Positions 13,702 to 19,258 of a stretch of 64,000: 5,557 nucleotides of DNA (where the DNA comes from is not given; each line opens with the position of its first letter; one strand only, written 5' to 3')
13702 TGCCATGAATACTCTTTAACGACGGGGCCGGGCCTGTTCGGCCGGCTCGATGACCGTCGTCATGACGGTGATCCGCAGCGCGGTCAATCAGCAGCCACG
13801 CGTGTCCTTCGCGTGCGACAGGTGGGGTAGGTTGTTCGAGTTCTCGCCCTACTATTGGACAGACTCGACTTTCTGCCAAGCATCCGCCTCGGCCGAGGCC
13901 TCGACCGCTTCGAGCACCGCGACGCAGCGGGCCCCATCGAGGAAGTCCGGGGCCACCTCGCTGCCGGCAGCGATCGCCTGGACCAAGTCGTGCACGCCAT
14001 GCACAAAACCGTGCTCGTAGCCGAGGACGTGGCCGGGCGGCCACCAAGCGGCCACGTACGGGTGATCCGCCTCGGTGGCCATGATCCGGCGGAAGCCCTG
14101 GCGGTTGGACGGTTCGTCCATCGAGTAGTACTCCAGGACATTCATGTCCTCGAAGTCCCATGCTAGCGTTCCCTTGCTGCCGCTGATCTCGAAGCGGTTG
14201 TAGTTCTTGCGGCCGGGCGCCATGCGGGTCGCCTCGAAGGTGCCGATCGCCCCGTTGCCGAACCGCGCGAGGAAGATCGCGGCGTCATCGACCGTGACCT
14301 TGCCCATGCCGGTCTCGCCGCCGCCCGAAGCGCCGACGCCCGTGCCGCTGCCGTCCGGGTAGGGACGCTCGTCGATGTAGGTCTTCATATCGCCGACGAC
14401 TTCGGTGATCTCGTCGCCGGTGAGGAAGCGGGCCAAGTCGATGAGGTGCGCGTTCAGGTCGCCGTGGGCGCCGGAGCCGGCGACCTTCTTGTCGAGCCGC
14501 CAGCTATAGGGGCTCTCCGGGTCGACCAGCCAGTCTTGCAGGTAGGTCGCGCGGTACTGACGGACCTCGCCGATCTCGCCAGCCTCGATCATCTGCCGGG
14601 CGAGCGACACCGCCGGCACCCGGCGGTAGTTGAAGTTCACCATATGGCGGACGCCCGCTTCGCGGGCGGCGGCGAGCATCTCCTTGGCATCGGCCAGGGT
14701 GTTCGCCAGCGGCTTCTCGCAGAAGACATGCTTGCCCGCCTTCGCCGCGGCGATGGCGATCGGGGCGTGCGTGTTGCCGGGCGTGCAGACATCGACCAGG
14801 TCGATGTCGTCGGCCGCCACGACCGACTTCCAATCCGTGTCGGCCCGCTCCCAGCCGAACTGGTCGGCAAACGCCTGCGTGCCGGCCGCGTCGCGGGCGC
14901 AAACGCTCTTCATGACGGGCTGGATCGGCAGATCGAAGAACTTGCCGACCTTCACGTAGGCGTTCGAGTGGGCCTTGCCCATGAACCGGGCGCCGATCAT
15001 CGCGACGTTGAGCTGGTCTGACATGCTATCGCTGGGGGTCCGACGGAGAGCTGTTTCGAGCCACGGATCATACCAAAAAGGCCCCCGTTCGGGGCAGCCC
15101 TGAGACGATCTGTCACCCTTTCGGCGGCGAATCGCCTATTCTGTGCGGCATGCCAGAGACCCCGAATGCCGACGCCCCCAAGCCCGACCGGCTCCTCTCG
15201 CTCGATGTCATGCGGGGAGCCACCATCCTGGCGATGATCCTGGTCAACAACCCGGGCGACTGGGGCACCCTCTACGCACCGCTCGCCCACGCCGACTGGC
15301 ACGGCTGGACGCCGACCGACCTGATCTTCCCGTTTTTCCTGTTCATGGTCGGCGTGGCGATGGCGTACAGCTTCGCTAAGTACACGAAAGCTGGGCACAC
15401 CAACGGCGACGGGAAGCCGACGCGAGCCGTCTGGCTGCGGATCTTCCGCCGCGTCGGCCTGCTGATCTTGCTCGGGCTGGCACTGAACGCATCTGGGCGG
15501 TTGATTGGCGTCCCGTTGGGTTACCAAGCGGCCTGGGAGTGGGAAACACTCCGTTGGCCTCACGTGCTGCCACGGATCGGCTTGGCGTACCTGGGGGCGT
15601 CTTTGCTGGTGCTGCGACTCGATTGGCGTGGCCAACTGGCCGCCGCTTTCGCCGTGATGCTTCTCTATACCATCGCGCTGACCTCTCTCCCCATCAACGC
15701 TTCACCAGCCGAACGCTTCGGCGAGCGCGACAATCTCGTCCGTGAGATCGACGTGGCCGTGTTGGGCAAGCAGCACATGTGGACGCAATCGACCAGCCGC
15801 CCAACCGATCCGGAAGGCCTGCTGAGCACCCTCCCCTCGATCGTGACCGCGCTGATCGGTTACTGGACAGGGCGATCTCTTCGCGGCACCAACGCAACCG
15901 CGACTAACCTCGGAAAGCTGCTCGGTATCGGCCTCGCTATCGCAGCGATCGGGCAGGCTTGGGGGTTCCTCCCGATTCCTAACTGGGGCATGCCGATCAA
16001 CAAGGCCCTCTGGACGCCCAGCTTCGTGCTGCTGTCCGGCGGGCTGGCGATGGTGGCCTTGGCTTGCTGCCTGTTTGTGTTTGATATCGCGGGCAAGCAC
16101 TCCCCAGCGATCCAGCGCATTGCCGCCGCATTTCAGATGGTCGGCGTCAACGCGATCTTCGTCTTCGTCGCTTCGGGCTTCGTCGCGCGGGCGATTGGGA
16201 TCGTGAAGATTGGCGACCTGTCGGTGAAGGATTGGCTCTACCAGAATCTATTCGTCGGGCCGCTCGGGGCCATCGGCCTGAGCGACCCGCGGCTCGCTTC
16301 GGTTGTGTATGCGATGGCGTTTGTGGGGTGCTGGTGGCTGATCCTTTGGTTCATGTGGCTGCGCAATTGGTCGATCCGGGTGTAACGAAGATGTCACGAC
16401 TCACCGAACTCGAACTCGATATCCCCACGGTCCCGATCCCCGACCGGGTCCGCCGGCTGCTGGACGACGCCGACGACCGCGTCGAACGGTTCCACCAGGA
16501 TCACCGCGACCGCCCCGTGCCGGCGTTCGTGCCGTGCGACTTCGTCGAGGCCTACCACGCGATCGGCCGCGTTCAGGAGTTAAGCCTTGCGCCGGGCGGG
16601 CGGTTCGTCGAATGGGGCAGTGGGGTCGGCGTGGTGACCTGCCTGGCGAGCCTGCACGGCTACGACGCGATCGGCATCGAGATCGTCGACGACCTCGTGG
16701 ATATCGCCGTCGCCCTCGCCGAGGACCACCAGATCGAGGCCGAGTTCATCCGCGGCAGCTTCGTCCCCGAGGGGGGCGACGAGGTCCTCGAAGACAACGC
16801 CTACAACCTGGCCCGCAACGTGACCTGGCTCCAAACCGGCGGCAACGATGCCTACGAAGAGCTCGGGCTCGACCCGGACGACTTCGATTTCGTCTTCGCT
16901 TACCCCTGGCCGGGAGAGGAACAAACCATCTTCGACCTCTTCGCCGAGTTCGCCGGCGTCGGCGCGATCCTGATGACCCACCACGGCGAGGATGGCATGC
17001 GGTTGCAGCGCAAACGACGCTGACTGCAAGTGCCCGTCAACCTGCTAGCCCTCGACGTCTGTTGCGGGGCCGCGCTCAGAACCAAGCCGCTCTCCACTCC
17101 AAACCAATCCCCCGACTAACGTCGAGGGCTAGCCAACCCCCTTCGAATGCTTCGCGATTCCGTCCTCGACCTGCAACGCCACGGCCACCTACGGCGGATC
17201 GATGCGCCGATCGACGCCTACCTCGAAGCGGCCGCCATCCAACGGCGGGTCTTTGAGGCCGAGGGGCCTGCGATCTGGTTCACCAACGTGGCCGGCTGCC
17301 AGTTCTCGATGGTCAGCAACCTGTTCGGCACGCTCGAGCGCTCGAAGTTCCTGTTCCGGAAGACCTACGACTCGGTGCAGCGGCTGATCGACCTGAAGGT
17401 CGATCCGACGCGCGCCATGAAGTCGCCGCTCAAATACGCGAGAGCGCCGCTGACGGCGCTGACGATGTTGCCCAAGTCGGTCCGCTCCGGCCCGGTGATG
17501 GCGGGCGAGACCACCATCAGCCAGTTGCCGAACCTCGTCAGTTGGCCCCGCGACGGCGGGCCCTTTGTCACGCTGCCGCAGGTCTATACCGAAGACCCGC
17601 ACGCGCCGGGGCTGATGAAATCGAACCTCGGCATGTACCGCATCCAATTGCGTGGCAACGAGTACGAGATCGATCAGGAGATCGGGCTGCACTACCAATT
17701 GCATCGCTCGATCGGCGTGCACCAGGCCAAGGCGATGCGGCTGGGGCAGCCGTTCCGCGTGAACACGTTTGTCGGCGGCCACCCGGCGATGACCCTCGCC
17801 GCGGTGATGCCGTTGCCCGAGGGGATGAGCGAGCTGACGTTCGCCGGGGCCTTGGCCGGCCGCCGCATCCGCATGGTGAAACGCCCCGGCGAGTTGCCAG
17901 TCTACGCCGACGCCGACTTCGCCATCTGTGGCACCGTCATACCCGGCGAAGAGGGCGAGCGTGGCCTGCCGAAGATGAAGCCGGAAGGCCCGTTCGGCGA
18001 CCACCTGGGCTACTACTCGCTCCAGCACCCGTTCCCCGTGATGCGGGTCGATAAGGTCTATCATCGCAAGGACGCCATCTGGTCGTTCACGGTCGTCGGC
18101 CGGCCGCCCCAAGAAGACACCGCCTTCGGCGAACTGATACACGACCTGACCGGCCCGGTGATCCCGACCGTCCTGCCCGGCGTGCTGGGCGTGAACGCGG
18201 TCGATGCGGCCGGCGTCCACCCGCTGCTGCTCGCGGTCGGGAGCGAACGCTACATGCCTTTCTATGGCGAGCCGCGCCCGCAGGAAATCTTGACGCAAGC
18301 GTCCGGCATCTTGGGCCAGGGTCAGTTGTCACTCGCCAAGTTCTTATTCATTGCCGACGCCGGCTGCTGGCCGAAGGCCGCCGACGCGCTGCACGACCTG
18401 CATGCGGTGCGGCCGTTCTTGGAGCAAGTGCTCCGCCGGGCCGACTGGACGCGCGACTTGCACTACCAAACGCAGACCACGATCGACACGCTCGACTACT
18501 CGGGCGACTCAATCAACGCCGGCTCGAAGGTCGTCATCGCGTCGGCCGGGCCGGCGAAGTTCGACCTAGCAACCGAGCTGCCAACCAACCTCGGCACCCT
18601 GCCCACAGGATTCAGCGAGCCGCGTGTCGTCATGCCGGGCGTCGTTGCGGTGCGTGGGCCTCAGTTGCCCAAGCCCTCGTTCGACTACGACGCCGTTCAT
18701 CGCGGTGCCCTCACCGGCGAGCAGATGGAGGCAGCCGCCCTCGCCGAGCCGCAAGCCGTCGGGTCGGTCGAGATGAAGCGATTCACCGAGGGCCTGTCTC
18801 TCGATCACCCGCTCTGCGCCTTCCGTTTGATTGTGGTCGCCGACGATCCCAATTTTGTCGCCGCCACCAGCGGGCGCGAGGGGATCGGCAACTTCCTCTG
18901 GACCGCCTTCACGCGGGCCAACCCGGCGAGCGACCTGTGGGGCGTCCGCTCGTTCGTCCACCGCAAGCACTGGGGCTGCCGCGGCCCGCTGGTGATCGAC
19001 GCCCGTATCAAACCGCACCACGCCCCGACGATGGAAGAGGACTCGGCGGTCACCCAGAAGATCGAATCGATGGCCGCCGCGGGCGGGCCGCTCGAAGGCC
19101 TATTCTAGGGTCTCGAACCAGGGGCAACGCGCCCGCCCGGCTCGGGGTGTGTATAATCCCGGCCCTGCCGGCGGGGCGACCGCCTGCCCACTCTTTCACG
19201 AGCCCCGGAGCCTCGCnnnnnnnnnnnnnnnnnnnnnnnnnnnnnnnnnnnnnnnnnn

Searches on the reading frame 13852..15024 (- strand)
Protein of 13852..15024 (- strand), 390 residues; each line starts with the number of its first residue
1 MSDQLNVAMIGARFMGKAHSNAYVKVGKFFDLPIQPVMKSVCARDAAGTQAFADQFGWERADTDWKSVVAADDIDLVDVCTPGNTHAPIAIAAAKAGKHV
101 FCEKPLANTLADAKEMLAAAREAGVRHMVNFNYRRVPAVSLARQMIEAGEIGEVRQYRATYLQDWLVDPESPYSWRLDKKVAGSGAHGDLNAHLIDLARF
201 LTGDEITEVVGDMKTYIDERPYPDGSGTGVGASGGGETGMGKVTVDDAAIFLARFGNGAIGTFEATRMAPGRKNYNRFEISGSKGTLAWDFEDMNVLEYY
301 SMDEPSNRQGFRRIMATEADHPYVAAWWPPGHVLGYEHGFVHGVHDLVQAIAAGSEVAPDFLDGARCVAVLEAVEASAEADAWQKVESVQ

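Call 79: search_protein_families(library=pfam, proteins=[window:13852-15024:-], max_evalue=0.001)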
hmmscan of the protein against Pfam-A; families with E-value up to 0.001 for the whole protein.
window:13852-15024:- (390 aa): 4 families
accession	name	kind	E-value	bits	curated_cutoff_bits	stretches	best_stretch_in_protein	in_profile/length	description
PF22725.1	GFO_IDH_MocA_C3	-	1.2e-34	119.4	27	1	141-287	3-123/124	GFO/IDH/MocA C-terminal domain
PF01408.29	GFO_IDH_MocA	-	4.3e-28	98.9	24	1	5-131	1-120/120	Oxidoreductase family, NAD-binding Rossmann fold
PF02894.22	GFO_IDH_MocA_C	-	2.3e-22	80.3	22.9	1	143-383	1-215/218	Oxidoreductase family, C-terminal alpha/beta domain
PF03447.22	NAD_binding_3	-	0.00059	21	24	0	39-129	25-115/116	Homoserine dehydrogenase, NAD binding domain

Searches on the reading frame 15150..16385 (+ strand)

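Call 79: search_protein_families(library=pfam, proteins=[window:15150-16385:+], max_evalue=0.001)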
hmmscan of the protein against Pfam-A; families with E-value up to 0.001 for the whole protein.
window:15150-16385:+ (411 aa): 1 family
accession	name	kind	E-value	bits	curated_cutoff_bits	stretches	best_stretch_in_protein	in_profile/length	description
PF07786.18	HGSNAT_cat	-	1.3e-05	25.3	22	1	14-248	1-188/222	Heparan-alpha-glucosaminide N-acetyltransferase, catalytic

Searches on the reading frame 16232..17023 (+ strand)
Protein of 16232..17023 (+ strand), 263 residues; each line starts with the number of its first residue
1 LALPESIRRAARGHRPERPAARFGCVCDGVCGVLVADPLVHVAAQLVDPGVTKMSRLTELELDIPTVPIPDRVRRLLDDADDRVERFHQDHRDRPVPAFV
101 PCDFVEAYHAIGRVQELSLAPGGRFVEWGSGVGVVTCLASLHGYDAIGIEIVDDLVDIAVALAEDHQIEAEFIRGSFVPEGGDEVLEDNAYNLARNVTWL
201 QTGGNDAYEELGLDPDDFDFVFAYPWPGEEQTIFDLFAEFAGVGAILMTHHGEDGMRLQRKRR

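Call 79: search_protein_families(library=pfam, proteins=[window:16232-17023:+], max_evalue=0.001)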
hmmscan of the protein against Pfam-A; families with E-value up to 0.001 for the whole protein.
window:16232-17023:+ (263 aa): 1 family
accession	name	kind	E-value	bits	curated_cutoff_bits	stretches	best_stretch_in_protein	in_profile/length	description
PF08123.19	DOT1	-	0.00021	21.3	23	1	114-164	35-87/205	Histone methylation protein DOT1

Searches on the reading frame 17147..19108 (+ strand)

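Call 80: search_protein_families(library=pfam, proteins=[window:17147-19108:+], max_evalue=0.001)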
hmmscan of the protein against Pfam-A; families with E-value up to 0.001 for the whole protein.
window:17147-19108:+ (653 aa): 3 families
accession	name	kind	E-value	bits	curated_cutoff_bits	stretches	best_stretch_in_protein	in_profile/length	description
PF01977.22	UbiD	-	2.3e-62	210.3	23.3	1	120-320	19-206/206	3-octaprenyl-4-hydroxybenzoate carboxy-lyase Rift-related domain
PF20696.2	UbiD_C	-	1.1e-21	77.5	24.2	1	327-465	3-126/127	3-octaprenyl-4-hydroxybenzoate carboxy-lyase C-terminal domain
PF20695.2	UbiD_N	-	4.7e-20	71.9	24.3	1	8-83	3-77/78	3-octaprenyl-4-hydroxybenzoate carboxy-lyase N-terminal domain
